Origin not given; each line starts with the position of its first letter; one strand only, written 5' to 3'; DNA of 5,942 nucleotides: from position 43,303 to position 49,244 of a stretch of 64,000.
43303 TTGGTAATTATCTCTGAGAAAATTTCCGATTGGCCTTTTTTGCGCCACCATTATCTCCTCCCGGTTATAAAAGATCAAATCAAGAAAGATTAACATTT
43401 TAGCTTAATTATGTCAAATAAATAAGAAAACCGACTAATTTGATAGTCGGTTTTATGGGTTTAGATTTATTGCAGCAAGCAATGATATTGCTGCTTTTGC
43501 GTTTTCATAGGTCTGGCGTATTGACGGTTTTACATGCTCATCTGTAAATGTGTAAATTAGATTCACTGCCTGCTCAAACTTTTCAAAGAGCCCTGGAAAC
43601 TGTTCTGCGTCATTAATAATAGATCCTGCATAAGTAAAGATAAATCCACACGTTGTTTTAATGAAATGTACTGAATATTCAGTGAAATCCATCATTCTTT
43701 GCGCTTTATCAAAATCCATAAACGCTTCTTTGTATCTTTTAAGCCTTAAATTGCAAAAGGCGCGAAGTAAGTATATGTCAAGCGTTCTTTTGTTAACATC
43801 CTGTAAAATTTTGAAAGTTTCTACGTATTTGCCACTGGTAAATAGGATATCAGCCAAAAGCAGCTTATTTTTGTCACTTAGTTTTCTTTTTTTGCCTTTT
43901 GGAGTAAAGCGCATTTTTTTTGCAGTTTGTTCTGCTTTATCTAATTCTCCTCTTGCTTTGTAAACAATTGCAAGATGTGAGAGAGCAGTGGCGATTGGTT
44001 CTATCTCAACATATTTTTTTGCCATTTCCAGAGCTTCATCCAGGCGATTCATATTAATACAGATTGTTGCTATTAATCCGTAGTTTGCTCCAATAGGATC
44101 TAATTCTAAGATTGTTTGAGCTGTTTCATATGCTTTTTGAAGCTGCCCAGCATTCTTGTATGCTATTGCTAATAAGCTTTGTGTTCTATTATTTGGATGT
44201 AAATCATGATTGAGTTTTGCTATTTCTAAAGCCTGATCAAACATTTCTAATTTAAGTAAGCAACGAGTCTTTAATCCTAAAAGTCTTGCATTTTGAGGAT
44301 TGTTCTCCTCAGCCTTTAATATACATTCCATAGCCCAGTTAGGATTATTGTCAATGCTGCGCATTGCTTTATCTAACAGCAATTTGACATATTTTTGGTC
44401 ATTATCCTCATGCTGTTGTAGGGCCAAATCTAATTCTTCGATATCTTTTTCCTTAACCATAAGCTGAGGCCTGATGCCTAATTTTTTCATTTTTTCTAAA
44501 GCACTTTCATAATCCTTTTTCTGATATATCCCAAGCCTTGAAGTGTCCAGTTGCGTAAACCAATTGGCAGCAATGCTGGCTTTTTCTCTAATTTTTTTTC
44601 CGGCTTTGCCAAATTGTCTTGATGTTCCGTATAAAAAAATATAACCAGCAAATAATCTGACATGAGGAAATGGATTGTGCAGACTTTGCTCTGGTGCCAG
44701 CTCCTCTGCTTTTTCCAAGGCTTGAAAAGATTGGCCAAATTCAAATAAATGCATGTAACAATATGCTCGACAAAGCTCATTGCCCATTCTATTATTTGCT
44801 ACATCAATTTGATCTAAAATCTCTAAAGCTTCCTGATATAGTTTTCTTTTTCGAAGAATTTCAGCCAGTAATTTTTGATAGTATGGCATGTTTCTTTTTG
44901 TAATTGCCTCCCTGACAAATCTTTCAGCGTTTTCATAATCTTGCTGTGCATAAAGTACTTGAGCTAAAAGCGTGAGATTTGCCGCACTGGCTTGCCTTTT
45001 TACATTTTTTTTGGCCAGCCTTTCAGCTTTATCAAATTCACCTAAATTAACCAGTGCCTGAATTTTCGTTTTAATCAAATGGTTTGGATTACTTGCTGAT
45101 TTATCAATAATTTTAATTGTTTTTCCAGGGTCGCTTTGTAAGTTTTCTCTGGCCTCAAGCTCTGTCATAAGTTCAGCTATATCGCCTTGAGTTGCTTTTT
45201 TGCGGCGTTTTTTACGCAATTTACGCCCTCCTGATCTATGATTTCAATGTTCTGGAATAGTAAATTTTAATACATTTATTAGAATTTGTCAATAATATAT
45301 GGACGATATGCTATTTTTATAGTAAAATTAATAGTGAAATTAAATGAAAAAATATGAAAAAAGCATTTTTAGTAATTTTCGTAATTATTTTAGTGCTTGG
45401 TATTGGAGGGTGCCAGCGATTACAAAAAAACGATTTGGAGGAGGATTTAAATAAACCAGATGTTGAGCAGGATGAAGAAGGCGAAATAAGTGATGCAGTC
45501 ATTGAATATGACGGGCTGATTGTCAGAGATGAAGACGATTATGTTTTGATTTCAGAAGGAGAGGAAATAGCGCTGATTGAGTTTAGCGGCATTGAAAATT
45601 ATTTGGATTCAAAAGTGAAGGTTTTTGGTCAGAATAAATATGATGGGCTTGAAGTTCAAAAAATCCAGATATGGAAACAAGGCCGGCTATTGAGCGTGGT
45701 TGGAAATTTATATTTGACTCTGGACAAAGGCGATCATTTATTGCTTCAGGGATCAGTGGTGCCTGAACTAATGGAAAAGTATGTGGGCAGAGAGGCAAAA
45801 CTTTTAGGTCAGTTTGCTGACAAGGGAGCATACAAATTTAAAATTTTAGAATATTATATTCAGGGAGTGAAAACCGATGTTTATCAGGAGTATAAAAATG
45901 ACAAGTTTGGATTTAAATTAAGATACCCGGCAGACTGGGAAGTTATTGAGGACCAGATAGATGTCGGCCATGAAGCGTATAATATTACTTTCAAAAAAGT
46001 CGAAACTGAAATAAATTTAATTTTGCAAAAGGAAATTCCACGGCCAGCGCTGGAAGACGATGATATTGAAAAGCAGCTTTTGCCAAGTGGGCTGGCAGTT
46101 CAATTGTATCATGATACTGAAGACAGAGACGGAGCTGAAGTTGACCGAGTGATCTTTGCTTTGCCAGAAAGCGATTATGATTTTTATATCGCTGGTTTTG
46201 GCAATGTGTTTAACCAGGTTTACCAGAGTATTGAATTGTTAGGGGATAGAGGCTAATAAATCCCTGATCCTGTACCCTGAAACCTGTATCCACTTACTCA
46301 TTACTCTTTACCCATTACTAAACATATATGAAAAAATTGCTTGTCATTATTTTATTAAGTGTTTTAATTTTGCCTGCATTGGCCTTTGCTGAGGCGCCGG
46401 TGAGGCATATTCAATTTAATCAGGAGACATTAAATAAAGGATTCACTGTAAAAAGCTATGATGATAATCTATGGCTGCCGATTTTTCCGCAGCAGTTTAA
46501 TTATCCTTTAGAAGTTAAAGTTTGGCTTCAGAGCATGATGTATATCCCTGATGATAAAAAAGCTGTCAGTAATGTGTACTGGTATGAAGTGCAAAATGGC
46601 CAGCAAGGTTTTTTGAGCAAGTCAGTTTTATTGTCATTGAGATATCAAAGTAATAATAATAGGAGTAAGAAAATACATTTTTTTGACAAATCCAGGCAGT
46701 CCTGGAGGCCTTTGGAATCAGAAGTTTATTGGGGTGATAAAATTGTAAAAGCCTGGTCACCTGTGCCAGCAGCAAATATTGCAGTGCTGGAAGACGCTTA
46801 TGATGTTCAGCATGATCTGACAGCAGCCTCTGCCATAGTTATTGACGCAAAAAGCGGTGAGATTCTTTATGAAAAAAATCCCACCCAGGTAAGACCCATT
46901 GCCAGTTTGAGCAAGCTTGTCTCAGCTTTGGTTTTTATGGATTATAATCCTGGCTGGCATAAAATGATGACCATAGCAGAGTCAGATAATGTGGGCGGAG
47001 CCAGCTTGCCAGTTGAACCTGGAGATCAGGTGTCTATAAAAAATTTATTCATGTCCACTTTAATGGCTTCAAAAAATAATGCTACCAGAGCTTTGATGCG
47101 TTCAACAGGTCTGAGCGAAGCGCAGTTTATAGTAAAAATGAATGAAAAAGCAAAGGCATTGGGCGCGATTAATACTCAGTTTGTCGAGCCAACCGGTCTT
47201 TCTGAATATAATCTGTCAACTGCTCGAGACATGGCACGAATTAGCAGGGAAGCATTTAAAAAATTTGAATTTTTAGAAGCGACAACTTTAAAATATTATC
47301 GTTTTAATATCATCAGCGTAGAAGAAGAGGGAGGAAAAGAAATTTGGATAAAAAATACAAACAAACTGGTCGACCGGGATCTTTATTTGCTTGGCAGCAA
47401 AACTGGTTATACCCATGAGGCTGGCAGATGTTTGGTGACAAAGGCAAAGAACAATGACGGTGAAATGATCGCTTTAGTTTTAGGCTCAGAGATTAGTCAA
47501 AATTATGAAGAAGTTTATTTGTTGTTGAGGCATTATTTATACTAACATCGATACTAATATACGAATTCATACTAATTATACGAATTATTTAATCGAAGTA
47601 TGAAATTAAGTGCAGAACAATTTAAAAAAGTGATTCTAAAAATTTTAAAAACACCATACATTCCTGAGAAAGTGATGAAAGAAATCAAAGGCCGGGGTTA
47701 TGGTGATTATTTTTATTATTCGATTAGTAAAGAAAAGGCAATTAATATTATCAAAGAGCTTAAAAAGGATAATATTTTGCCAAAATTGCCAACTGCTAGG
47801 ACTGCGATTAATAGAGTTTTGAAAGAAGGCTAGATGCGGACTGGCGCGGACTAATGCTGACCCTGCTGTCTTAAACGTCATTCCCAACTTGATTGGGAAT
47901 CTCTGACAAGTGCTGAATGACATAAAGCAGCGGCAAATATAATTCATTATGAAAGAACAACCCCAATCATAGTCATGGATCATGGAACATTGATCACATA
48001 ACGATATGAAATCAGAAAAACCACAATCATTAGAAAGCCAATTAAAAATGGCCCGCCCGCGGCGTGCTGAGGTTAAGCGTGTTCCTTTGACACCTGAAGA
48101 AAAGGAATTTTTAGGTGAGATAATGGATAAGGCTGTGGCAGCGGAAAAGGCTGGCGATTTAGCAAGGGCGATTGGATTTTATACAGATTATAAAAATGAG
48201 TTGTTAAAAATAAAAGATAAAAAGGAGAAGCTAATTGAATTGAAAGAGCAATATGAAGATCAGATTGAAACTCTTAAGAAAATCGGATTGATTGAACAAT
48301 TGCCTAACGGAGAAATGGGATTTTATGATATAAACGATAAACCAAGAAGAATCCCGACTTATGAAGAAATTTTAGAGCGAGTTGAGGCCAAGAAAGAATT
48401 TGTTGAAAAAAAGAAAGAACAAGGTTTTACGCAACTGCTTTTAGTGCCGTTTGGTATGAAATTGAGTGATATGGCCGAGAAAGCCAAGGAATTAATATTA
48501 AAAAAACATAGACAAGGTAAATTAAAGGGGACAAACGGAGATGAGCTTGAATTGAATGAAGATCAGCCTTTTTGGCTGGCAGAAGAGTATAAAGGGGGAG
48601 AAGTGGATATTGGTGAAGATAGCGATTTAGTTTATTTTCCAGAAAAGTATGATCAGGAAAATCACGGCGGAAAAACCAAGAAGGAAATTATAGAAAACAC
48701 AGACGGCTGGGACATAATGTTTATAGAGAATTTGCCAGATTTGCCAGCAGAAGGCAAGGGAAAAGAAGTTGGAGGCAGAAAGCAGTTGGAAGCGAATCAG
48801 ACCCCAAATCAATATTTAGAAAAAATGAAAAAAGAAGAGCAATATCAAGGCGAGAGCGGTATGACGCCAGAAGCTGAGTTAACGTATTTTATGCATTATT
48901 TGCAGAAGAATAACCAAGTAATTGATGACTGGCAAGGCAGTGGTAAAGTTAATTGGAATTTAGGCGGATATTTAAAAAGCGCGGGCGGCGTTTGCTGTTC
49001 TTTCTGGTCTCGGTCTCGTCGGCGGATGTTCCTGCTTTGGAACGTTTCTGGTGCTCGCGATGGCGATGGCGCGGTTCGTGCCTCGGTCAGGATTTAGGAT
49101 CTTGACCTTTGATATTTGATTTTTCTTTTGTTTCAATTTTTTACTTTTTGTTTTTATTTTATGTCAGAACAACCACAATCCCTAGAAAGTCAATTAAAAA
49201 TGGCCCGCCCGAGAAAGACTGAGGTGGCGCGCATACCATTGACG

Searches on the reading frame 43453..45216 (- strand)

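Call 16: search_protein_families(library=pfam, proteins=[window:43453-45216:-], max_evalue=0.001)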
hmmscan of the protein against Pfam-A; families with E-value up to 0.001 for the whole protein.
window:43453-45216:- (587 aa): 15 families
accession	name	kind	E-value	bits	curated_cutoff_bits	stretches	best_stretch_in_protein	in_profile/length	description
PF12895.13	ANAPC3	-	4.1e-23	81.9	27.2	2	447-500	22-77/82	Anaphase-promoting complex, cyclosome, subunit 3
PF07719.23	TPR_2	-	4.4e-14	51.8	27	0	347-374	5-32/34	Tetratricopeptide repeat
PF13424.12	TPR_12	-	6.9e-14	52.2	30.1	0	392-433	26-69/77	Tetratricopeptide repeat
PF00515.34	TPR_1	-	7e-14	51.4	27.8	0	348-374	6-32/34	Tetratricopeptide repeat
PF14559.12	TPR_19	-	4.5e-13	49.8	25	0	59-120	5-68/68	Tetratricopeptide repeat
PF07721.20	TPR_4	-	1.1e-09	38.4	27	0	410-432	2-24/26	Tetratricopeptide repeat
PF13374.12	TPR_10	-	2.9e-09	37.1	27.5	0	82-108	6-32/42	Tetratricopeptide repeat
PF13428.12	TPR_14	-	1.1e-08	35.3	23.5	0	81-106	4-29/44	Tetratricopeptide repeat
PF13176.12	TPR_7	-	1.8e-08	34.2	27.9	0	411-431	1-21/36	Tetratricopeptide repeat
PF13432.12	TPR_16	-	1.9e-08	35.1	32.7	0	52-106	4-59/65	Tetratricopeptide repeat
PF13181.12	TPR_8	-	1.1e-06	28.8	25.7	0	379-407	4-32/34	Tetratricopeptide repeat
PF17004.11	SRP_TPR_like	-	1.9e-06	28.4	35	0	46-143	15-99/109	Putative TPR-like repeat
PF17874.7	TPR_MalT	-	5.2e-06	26.4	45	0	324-403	61-149/336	MalT-like TPR region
PF07079.16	DUF1347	-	0.00075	18.7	26.6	0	45-154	431-541/548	Protein of unknown function (DUF1347)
PF11846.14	Wzy_C_2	-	0.00096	19.6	28.5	0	379-437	116-174/191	Virulence factor membrane-bound polymerase, C-terminal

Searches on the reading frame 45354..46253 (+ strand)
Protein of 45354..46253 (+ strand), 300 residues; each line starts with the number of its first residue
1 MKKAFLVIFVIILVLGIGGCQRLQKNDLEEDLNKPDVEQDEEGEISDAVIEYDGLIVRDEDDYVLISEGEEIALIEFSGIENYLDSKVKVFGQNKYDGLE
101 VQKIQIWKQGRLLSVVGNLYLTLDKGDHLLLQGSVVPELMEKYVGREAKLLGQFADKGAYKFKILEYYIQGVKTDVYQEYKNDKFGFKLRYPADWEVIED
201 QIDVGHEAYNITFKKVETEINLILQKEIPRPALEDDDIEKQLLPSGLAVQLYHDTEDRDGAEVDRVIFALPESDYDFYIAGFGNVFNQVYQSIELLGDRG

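Call 16: search_protein_families(library=pfam, proteins=[window:45354-46253:+], max_evalue=0.001)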
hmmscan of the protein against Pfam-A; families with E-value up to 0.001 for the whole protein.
window:45354-46253:+ (300 aa): 1 family
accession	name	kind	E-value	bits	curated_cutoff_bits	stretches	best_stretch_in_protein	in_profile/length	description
PF18933.6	PsbP_2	-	0.00094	19.7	27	0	177-210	44-75/184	PsbP-like protein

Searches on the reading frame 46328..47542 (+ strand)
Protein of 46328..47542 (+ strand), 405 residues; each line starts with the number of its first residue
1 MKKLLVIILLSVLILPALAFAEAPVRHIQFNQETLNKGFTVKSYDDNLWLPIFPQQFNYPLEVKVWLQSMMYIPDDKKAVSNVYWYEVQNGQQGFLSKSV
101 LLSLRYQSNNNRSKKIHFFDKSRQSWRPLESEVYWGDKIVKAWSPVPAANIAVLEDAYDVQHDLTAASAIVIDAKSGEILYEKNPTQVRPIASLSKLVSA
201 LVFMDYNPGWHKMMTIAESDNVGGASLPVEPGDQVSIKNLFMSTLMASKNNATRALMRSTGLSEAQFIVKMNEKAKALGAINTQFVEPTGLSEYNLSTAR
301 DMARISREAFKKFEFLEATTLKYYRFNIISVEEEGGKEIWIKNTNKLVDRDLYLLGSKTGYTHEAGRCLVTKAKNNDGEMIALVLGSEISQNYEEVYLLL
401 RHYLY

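Call 16: search_protein_families(library=pfam, proteins=[window:46328-47542:+], max_evalue=0.001)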
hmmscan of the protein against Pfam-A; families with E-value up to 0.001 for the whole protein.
window:46328-47542:+ (405 aa): 2 families
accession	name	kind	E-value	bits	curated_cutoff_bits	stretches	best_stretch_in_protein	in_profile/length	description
PF00768.25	Peptidase_S11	-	3.1e-53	181.2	27.6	1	161-387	7-237/239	D-alanyl-D-alanine carboxypeptidase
PF13354.11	Beta-lactamase2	-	1.4e-08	34.8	22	1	171-305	4-142/214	Beta-lactamase enzyme family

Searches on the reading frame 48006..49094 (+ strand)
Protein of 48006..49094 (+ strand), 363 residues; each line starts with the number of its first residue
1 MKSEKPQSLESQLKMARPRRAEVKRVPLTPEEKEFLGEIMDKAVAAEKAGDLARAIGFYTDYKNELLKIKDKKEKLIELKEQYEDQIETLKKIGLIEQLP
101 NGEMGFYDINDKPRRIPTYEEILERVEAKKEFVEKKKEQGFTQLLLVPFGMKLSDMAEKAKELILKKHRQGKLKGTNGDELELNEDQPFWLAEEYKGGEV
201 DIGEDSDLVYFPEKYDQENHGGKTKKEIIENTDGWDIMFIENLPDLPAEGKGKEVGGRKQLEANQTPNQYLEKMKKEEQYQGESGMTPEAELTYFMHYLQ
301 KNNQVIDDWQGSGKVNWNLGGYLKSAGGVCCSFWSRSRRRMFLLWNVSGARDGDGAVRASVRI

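Call 3: search_protein_families(library=pfam, proteins=[window:48006-49094:+], max_evalue=1)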
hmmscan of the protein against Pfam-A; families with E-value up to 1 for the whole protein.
window:48006-49094:+ (363 aa): 0 families

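Call 32: search_solved_structures(query=window:48006-49094:+, max_evalue=10, show_alignments=1)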
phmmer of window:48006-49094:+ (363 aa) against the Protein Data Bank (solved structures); distinct sequences matched with E-value up to 10: 0.

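Call 55: find_homologous_proteins(query=A6, max_evalue=0.001)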
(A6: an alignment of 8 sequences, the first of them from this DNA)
Query A6 (8 sequences) (293 aa, profile of the alignment): 120 proteins with E <= 0.001 among 6412 candidates.
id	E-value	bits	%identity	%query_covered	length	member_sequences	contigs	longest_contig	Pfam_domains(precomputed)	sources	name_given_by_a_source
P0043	2.0e-77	278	71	97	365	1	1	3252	-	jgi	jgi:hypothetical protein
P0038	5.7e-75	270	100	100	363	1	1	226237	-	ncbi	-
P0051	1.2e-66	243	75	99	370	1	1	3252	-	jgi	jgi:hypothetical protein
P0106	7.9e-66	240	72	99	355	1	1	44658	-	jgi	-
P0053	1.0e-65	240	88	98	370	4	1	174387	-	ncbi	-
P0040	2.8e-64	235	80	100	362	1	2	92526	-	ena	-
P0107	6.5e-63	231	72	99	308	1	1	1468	-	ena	-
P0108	4.3e-62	228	72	99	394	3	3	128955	-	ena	-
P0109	4.3e-62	228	70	98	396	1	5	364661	-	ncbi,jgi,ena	-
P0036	9.0e-60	220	74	99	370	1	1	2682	-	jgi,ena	-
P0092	3.2e-55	206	-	-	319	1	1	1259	-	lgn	-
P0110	2.7e-52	196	71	89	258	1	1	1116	-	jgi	jgi:hypothetical protein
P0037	5.1e-52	195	64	99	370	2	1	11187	-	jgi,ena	-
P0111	1.3e-50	190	45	97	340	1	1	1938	-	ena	-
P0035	2.3e-50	190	76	97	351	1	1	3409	-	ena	-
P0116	4.5e-47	179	53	100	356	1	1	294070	-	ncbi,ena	-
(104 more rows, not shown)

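Call 59: search_protein_families(library=padloc, proteins=[window:48006-49094:+], max_evalue=0.01)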
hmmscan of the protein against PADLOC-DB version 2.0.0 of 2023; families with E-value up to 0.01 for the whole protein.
window:48006-49094:+ (363 aa): 0 families

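Call 60: search_protein_families(library=ncbifam, proteins=[window:48006-49094:+], max_evalue=0.01)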
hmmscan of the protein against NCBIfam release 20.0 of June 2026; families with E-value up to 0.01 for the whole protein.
window:48006-49094:+ (363 aa): 0 families

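Call 61: search_protein_families(library=phrogs, proteins=[window:48006-49094:+], max_evalue=0.01)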
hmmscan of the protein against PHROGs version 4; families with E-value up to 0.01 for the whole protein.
window:48006-49094:+ (363 aa): 0 families

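Call 62: find_encoding_contigs(protein=P0116, flank=10000, max_places=2)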
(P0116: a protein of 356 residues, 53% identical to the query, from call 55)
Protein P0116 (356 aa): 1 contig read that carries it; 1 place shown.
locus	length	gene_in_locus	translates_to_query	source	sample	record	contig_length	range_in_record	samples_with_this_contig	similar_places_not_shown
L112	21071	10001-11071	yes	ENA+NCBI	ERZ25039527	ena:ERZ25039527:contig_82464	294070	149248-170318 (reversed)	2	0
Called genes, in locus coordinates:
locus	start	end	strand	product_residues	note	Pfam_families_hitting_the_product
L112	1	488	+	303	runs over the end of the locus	PF03891:DUF333, PF10648:Gmad2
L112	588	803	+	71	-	-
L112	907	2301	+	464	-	PF21799:MurD-like_N, PF08245:Mur_ligase_M, PF02875:Mur_ligase_C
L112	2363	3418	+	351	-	PF01098:FTSW_RODA_SPOVE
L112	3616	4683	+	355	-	PF03033:Glyco_transf_28, PF04101:Glyco_tran_28_C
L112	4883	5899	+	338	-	PF07478:Dala_Dala_lig_C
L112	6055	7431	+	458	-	-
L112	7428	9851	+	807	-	PF02222:ATP-grasp (faint), PF01071:GARS_A (faint), PF02655:ATP-grasp_3, PF02786:CPSase_L_D2 (faint), PF08443:RimK (faint), PF13535:ATP-grasp_4, PF02655:ATP-grasp_3 (weak), PF07478:Dala_Dala_lig_C, +2 more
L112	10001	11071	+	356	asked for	-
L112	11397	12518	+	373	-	-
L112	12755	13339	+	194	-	PF01209:Ubie_methyltran, PF13489:Methyltransf_23 (weak), PF13649:Methyltransf_25, PF13847:Methyltransf_31, PF08241:Methyltransf_11, PF08242:Methyltransf_12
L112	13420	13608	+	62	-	-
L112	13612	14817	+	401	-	-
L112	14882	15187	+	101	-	-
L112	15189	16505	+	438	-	PF00278:Orn_DAP_Arg_deC, PF02784:Orn_Arg_deC_N, PF01168:Ala_racemase_N (weak)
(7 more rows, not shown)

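Call 68: predict_structure(alignment_id=A7)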
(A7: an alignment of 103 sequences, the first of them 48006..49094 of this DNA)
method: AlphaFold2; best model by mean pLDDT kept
length: 363 residues; sequences in the alignment: 103
mean_pLDDT: 95.7   pTM: 0.88
mean pLDDT of the five models: 95.7, 95.7, 95.3, 95.3, 95.0
residues with pLDDT >= 90: 330; 70-90: 30; 50-70: 3; < 50: 0
segments of 3 or more residues with pLDDT < 50: none
pLDDT, mean of each block of 10 residues (from residue 1): 79 92 88 96 97 96 92 88 98 98 98 98 96 97 98 98 99 97 98 93 93 97 97 97 98 98 98 98 98 99 97 97 96 98 95 95 97
secondary structure, 60 per line:
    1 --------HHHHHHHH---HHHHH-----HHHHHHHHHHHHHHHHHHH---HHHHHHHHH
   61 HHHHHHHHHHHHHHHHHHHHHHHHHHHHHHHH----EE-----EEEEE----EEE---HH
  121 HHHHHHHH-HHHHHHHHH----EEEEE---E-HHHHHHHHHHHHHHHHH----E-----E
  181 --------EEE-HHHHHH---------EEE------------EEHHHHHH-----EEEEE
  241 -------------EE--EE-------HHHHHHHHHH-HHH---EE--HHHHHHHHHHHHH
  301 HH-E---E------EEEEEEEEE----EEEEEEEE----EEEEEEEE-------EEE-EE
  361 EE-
elements in order: H9-16 H20-24 H30-48 H52-92 E104-108 E113-115 H119-128 H130-138 E143-147 H153-169 E189-191 H193-198 E208-210 H225-230 E236-240 H267-276 H288-302 E315-323 E328-335 E340-347 E355-357 E359-362

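Call 83: find_encoding_contigs(protein=P0109, flank=10000, max_places=2)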
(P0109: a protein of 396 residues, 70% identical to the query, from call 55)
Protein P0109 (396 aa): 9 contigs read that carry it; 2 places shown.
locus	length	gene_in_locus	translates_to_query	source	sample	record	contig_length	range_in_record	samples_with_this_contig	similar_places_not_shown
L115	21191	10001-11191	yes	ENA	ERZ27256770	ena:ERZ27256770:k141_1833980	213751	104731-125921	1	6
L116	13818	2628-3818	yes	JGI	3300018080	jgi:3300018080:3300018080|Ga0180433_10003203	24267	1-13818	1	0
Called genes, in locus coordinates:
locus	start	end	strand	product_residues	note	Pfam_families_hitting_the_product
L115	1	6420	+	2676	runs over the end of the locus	-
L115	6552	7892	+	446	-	PF02878:PGM_PMM_I, PF02879:PGM_PMM_II, PF02880:PGM_PMM_III, PF00408:PGM_PMM_IV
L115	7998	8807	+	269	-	PF01177:Asp_Glu_race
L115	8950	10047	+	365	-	-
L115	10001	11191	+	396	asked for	-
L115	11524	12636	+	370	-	PF02163:Peptidase_M50, PF00595:PDZ (weak), PF13180:PDZ_2, PF17820:PDZ_6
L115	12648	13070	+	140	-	-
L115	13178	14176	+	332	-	PF00044:Gp_dh_N, PF02800:Gp_dh_C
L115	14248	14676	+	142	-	-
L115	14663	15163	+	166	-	-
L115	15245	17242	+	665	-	PF22745:Nlig-Ia, PF01653:DNA_ligase_aden, PF03120:OB_DNA_ligase, PF03119:DNA_ligase_ZBD, PF14520:HHH_5 (faint), PF12826:HHH_2, PF00533:BRCT, PF12738:PTCB-BRCT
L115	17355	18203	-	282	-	PF11617:Cu-binding_MopE (weak)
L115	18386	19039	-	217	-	-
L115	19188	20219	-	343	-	PF11617:Cu-binding_MopE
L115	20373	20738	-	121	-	-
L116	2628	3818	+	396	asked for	-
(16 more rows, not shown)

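Call 94: fold_search(model_id=the predicted structure, library=pdb)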
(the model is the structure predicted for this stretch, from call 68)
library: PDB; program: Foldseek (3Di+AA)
matches with E <= 10: 13; with E <= 0.001: 0
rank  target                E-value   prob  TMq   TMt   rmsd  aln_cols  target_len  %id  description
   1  5ja8_E                5.1e+00  0.01  0.08  0.17   6.6        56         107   21  Crystal structure of the HigB2 toxin in complex with Nb2 (released 2017-04-05)
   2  1dow_A                5.4e+00  0.04  0.15  0.23  12.6       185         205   14  CRYSTAL STRUCTURE OF A CHIMERA OF BETA-CATENIN AND ALPHA-CATENIN (released 2000-07-12)
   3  7rmx                  5.7e+00  0.07  0.13  0.20  14.2       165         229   14  Structure of De Novo designed tunable symmetric protein pockets (released 2022-08-03)
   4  5ja8_A                5.7e+00  0.02  0.08  0.19   6.4        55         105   24  Crystal structure of the HigB2 toxin in complex with Nb2 (released 2017-04-05)
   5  5b1w_A                6.8e+00  0.05  0.08  0.22   2.1        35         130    6  Crystal structure of human dendritic cell inhibitory receptor (DCIR) C-type lectin domain in ligand-free form (released 2016-05-11)
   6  3whd_C                7.2e+00  0.03  0.07  0.17   2.3        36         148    8  C-type lectin, human MCL (released 2013-10-23)
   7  5ja8_G                7.2e+00  0.01  0.08  0.18   6.8        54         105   24  Crystal structure of the HigB2 toxin in complex with Nb2 (released 2017-04-05)
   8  4fzp_A                8.0e+00  0.23  0.14  0.51   3.2        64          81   20  Crystal Structure of the uranyl binding protein complexed with uranyl (released 2013-12-11)
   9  5br1                  8.0e+00  0.01  0.08  0.09  12.8        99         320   10  CRYSTAL STRUCTURE OF AN ABC TRANSPORTER SOLUTE BINDING PROTEIN (IPR025997) FROM AGROBACTERIUM VITIS S4 (Avi_5305, TARGET (released 2015-06-10)
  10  4fzo_A                8.5e+00  0.21  0.14  0.50   3.2        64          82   20  Crystal Structure of the apo-form uranyl binding protein (released 2013-12-11)
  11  3w8i_A                8.5e+00  0.04  0.10  0.18  17.5       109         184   22  Crystal structure of CCM3 in complex with the C-terminal regulatory domain of MST4 (released 2013-07-03)
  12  7jzm_A                9.0e+00  0.13  0.13  0.50   3.6        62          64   18  SARS-CoV-2 spike in complex with LCB3 (local refinement of the RBD and LCB3) (released 2020-09-23)
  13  4y9t                  9.0e+00  0.02  0.10  0.11  11.5       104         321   10  CRYSTAL STRUCTURE OF AN ABC TRANSPORTER SOLUTE BINDING PROTEIN (IPR025997) FROM AGROBACTERIUM VITIS S4 (Avi_5305, TARGET (released 2015-03-11)

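Call 108: search_protein_families(library=pfam, alignment_id=A7, max_evalue=0.1)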
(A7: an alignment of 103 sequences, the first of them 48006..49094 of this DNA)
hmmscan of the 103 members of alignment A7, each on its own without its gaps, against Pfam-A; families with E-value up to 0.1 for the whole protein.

A. member 1, window:48006-49094:+ (363 aa): 0 families

B. families by the number of members that match (of 103 scanned): 27 families (the first 25 are shown)
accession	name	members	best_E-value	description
PF04212.24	MIT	3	0.0047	MIT (microtubule interacting and transport) domain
PF01522.26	Polysacc_deac_1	2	0.0053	Polysaccharide deacetylase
PF18305.6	DNA_pol_A_exoN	2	0.0062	3' to 5' exonuclease C-terminal domain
PF16566.10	CREPT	2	0.025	Cell-cycle alteration and expression-elevated protein in tumour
PF22840.2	CATSPERG_NTD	2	0.026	CATSPERG N-terminal domain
PF08640.17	U3_assoc_6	1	0.0011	U3 small nucleolar RNA-associated protein 6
PF03643.20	Vps26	1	0.003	Vacuolar protein sorting-associated protein 26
PF01011.28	PQQ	1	0.019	Glucose/ethanol/alcohol dehydrogenase, beta-propeller domain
PF17611.7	DUF5506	1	0.02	Family of unknown function (DUF5506)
PF14131.11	DUF4298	1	0.025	Domain of unknown function (DUF4298)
PF03739.19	LptF_LptG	1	0.033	Lipopolysaccharide export system permease LptF/LptG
PF07439.16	DUF1515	1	0.036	Protein of unknown function (DUF1515)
PF05010.19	TACC_C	1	0.041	Transforming acidic coiled-coil-containing protein (TACC), C-terminal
PF20774.2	InhA-like_VEG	1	0.045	Immune inhibitor A-like metallopeptidase, VEG domain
PF00342.24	PGI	1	0.047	Phosphoglucose isomerase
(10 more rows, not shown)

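Call 109: search_solved_structures(query=A7, max_evalue=10, show_alignments=2)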
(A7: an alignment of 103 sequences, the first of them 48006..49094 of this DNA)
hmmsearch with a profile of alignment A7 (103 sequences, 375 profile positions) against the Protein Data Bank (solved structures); distinct sequences matched with E-value up to 10: 1.
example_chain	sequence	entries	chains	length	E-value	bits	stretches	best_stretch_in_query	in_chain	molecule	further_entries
2dq3_A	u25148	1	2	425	2.5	10.3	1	24-85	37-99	Seryl-tRNA synthetase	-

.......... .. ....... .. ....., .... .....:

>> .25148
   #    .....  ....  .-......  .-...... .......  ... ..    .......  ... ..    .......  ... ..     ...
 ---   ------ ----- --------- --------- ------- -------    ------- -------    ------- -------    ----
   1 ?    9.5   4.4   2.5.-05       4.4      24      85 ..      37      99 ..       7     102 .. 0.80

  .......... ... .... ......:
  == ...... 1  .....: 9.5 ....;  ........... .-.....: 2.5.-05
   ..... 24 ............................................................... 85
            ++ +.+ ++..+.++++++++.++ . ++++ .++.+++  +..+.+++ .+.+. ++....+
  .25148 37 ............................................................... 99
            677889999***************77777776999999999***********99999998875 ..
